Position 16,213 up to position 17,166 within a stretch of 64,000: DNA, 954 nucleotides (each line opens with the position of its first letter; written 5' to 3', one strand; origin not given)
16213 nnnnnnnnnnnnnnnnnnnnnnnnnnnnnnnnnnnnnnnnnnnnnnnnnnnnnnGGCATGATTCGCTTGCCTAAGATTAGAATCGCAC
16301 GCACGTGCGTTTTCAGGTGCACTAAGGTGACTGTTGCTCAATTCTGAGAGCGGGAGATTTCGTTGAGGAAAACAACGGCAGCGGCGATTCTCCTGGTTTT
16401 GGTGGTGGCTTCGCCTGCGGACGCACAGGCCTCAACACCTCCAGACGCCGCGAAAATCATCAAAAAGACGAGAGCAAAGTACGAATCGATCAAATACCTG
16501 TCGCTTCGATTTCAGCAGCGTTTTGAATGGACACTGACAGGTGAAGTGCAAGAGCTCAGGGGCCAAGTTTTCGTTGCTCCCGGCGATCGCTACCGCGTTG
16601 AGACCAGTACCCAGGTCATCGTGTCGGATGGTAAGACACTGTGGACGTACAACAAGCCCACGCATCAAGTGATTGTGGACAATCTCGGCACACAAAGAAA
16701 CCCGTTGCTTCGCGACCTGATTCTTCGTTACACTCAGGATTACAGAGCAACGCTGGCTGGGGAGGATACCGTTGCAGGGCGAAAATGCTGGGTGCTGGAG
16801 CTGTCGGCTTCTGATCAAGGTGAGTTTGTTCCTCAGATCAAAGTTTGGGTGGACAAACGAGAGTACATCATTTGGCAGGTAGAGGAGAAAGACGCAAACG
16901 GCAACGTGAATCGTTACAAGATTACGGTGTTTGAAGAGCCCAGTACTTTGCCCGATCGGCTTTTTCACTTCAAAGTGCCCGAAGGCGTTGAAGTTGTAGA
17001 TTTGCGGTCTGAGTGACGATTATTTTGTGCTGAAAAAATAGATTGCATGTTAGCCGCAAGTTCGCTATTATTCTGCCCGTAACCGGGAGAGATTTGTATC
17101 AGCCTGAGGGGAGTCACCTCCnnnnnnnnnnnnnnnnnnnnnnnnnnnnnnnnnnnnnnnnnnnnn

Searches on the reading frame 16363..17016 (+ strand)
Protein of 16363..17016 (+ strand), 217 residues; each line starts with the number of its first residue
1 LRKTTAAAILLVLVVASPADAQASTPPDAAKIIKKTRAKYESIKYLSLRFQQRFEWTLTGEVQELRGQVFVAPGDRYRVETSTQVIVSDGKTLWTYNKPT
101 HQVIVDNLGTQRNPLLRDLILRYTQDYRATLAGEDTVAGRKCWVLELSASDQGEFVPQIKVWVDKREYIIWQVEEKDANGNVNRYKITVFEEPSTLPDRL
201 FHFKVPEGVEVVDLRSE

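Call 59: search_protein_families(library=pfam, proteins=[window:16363-17016:+], max_evalue=0.00001)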
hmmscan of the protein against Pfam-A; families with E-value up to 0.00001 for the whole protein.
window:16363-17016:+ (217 aa): 3 families
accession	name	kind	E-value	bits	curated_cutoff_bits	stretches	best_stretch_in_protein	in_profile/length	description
PF03548.22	LolA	-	1.7e-14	54.4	23.6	1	42-204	2-165/165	Outer membrane lipoprotein carrier protein LolA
PF17131.11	LolA_like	-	9.2e-12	45.4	30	1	117-192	60-135/184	Outer membrane lipoprotein-sorting protein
PF03888.20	MucB_RseB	-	9.8e-07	29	22.3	1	82-182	64-154/178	MucB/RseB N-terminal domain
